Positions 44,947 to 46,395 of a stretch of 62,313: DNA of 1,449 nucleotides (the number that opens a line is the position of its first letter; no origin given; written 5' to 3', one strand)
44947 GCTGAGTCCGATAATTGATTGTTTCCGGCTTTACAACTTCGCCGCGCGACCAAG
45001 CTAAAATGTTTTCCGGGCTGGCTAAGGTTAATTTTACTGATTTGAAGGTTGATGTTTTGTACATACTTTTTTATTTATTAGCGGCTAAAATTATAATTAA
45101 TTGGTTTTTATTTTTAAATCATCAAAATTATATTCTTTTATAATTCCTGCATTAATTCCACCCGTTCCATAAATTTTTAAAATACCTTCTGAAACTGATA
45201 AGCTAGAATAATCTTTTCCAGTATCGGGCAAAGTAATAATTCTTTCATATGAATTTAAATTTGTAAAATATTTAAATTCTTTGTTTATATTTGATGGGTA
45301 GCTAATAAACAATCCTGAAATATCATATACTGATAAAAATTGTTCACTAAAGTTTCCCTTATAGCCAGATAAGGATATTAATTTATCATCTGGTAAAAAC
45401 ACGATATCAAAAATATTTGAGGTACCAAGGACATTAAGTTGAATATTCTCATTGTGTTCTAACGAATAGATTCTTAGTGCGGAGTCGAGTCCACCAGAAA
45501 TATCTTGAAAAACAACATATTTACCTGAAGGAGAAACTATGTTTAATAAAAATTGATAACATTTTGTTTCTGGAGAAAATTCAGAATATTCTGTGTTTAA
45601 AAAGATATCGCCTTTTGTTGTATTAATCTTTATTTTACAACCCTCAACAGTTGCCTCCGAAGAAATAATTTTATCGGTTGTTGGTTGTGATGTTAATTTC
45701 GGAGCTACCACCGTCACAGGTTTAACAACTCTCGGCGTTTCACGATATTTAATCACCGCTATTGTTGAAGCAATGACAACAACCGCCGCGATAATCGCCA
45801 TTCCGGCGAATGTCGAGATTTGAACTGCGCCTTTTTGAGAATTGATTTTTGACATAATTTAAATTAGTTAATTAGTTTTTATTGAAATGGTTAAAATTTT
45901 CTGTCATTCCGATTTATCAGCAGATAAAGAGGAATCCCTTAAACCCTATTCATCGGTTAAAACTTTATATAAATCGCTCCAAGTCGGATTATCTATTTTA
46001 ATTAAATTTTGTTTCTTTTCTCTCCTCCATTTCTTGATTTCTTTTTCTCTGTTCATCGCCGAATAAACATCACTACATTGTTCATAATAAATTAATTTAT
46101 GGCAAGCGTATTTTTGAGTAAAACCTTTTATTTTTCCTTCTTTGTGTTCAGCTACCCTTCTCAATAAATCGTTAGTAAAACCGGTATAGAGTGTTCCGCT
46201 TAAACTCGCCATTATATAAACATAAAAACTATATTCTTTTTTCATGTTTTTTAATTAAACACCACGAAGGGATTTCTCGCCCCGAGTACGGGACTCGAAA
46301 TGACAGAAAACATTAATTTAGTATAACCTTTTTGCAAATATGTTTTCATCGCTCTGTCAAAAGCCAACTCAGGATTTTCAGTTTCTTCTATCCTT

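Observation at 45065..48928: rpoB and rpoC separated by a 3.86-kb co-directional accessory block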

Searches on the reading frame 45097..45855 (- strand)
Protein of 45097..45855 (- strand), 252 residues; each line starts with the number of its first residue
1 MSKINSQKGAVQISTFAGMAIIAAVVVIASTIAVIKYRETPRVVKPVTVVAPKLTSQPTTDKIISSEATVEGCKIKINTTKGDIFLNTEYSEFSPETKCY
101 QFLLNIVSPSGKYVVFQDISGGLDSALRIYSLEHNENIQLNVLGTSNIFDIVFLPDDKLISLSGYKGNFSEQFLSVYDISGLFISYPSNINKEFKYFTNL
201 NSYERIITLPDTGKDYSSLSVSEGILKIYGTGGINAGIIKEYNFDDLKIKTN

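Call 8: search_protein_families(library=pfam, proteins=[window:45097-45855:-], max_evalue=0.01)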
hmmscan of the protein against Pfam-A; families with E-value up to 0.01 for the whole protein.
window:45097-45855:- (252 aa): 0 families

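Call 29: find_encoding_contigs(protein=window:45097-45855:-, flank=10000, max_places=10)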
Protein window:45097-45855:- (252 aa): 3 contigs read that carry it; 2 places shown.
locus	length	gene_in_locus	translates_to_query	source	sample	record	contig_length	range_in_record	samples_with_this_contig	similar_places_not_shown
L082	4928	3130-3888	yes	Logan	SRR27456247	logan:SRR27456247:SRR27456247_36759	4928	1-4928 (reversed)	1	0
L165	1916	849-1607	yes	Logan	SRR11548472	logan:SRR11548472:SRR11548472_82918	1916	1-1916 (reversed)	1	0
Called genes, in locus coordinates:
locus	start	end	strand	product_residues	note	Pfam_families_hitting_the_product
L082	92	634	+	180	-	PF10543:ORF6N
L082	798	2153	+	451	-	-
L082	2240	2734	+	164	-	PF02498:Bro-N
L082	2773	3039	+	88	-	PF01541:GIY-YIG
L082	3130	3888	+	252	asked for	-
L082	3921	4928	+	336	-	?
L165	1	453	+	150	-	?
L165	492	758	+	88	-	PF01541:GIY-YIG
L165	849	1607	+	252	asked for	-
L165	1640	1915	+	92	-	?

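Call 52: search_protein_families(library=phrogs, proteins=[window:45097-45855:-], max_evalue=0.001)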
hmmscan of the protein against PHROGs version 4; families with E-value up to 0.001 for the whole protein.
window:45097-45855:- (252 aa): 0 families

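Call 53: search_protein_families(library=ncbifam, proteins=[window:45097-45855:-], max_evalue=0.001)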
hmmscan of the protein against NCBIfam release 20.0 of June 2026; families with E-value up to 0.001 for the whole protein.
window:45097-45855:- (252 aa): 0 families

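Call 54: search_protein_families(library=padloc, proteins=[window:45097-45855:-], max_evalue=0.001)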
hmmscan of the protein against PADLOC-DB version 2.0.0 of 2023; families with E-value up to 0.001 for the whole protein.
window:45097-45855:- (252 aa): 0 families

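Call 82: search_protein_families(library=pfam, proteins=[L172:8322-9419:+, L172:17032-17535:+], max_evalue=0.01)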
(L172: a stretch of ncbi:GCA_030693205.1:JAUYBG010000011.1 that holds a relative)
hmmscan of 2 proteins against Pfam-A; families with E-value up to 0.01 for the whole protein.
L172:8322-9419:+ (365 aa): 3 families
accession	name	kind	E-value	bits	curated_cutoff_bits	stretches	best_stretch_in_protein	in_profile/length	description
PF18933.6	PsbP_2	-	6.5e-12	46.3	27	2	212-362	37-183/184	PsbP-like protein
PF01789.22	PsbP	-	0.0004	20.9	23.5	0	74-111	2-39/155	PsbP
PF00938.23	Lipoprotein_3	-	0.00045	20.2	22.7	0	107-153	107-153/236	Lipoprotein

L172:17032-17535:+ (167 aa): 1 family
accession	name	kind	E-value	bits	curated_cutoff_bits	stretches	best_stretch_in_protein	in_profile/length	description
PF10543.14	ORF6N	-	5.5e-31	107.1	27.8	1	9-93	2-85/86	ORF6N domain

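Call 85: predict_structure(protein=window:45097-45855:-)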
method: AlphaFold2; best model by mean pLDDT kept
length: 252 residues; sequences in the alignment: 1
mean_pLDDT: 43.8   pTM: 0.31
mean pLDDT of the five models: 43.8, 39.5, 38.4, 35.4, 35.0
residues with pLDDT >= 90: 0; 70-90: 13; 50-70: 70; < 50: 169
segments of 3 or more residues with pLDDT < 50: 33-62, 70-72, 79-191, 193-206, 250-252
pLDDT, mean of each block of 10 residues (from residue 1): 50 62 68 45 37 36 50 50 44 40 36 34 34 31 28 26 27 31 39 42 45 57 62 59 64 39
secondary structure, 60 per line:
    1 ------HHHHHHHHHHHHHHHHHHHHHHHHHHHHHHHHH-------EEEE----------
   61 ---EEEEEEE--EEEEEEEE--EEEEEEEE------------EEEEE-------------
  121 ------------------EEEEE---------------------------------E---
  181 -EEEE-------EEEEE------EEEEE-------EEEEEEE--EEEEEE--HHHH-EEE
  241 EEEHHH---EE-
elements in order: H7-39 E47-50 E64-70 E73-80 E83-90 E103-107 E139-143 E182-185 E193-197 E204-208 E216-222 E225-230 H233-236 E238-243

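Call 99: search_protein_families(library=padloc, proteins=[L174:10406-11383:+, L174:11460-12995:+, L172:17032-17535:+], max_evalue=0.00001)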
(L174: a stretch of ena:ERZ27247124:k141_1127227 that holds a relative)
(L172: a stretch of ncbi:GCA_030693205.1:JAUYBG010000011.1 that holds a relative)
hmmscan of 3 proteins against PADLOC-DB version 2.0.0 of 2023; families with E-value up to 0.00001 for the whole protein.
L174:10406-11383:+ (325 aa): 0 families

L174:11460-12995:+ (511 aa): 2 families
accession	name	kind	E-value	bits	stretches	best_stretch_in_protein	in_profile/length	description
PDLC05053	PDC-S62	-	1.8e-18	64.4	1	5-145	8-145/566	-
PDLC02850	DpdE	-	3.1e-09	33.2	1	7-103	8-102/1282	DpdE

L172:17032-17535:+ (167 aa): 3 families
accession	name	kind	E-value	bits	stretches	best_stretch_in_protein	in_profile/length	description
PDLC04856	PDC-S05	-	5.1e-56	187.2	1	2-163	8-175/177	-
PDLC04869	PDC-S05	-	1.6e-53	179.9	1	3-147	14-165/306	-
PDLC04849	PDC-S05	-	3e-39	132.6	1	4-152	8-153/183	-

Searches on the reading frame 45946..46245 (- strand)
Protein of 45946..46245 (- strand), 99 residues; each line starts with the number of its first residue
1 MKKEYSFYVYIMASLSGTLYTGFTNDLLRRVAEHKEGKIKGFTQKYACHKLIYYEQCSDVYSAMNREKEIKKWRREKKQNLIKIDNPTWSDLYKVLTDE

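Call 8: search_protein_families(library=pfam, proteins=[window:45946-46245:-], max_evalue=0.01)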
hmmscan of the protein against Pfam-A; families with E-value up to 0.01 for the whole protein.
window:45946-46245:- (99 aa): 1 family
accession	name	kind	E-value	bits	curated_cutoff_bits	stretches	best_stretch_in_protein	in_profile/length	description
PF01541.30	GIY-YIG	-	4.6e-16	59.3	22.6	1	7-80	2-78/78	GIY-YIG catalytic domain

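Call 52: search_protein_families(library=phrogs, proteins=[window:45946-46245:-], max_evalue=0.001)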
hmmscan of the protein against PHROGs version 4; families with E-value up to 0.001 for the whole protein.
window:45946-46245:- (99 aa): 0 families

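Call 53: search_protein_families(library=ncbifam, proteins=[window:45946-46245:-], max_evalue=0.001)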
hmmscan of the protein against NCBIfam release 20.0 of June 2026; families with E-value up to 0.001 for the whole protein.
window:45946-46245:- (99 aa): 0 families

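Call 54: search_protein_families(library=padloc, proteins=[window:45946-46245:-], max_evalue=0.001)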
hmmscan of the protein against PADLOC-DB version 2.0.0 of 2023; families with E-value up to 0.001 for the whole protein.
window:45946-46245:- (99 aa): 0 families

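Call 69: search_solved_structures(query=window:45946-46245:-, max_evalue=0.01, show_alignments=1)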
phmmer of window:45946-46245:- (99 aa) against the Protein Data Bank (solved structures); distinct sequences matched with E-value up to 0.01: 2.
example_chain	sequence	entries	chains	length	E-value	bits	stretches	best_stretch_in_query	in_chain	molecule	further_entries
1zg2_A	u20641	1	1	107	3.6e-09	39.9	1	6-94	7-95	Hypothetical UPF0213 protein BH0048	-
1ywl_A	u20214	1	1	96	9.8e-05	25.7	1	3-83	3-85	Hypothetical UPF0213 protein EF2693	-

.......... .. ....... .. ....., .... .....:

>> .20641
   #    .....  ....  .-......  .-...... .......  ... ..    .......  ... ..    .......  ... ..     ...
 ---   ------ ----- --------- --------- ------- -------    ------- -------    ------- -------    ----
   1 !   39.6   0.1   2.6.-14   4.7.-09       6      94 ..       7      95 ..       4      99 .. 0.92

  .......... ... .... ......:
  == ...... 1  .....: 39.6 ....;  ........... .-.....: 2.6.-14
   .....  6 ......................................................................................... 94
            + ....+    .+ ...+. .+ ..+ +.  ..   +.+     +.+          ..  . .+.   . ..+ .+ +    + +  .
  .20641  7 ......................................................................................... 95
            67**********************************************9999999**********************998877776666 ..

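Call 82: search_protein_families(library=pfam, proteins=[L172:8322-9419:+, L172:17032-17535:+], max_evalue=0.01)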
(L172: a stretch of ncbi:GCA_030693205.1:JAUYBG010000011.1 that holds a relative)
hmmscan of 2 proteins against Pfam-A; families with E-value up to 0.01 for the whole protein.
L172:8322-9419:+ (365 aa): 3 families
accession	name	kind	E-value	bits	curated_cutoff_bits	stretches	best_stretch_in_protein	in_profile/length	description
PF18933.6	PsbP_2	-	6.5e-12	46.3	27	2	212-362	37-183/184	PsbP-like protein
PF01789.22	PsbP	-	0.0004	20.9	23.5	0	74-111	2-39/155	PsbP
PF00938.23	Lipoprotein_3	-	0.00045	20.2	22.7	0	107-153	107-153/236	Lipoprotein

L172:17032-17535:+ (167 aa): 1 family
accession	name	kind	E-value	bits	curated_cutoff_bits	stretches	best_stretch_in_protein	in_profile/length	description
PF10543.14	ORF6N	-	5.5e-31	107.1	27.8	1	9-93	2-85/86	ORF6N domain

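Call 99: search_protein_families(library=padloc, proteins=[L174:10406-11383:+, L174:11460-12995:+, L172:17032-17535:+], max_evalue=0.00001)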
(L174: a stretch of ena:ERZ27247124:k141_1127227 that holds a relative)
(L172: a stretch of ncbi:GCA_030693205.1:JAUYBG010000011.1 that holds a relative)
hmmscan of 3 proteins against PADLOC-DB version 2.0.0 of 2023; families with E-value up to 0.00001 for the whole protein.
L174:10406-11383:+ (325 aa): 0 families

L174:11460-12995:+ (511 aa): 2 families
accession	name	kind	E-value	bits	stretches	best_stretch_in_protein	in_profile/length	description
PDLC05053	PDC-S62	-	1.8e-18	64.4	1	5-145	8-145/566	-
PDLC02850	DpdE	-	3.1e-09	33.2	1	7-103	8-102/1282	DpdE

L172:17032-17535:+ (167 aa): 3 families
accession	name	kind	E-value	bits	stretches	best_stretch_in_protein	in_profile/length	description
PDLC04856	PDC-S05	-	5.1e-56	187.2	1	2-163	8-175/177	-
PDLC04869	PDC-S05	-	1.6e-53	179.9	1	3-147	14-165/306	-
PDLC04849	PDC-S05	-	3e-39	132.6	1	4-152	8-153/183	-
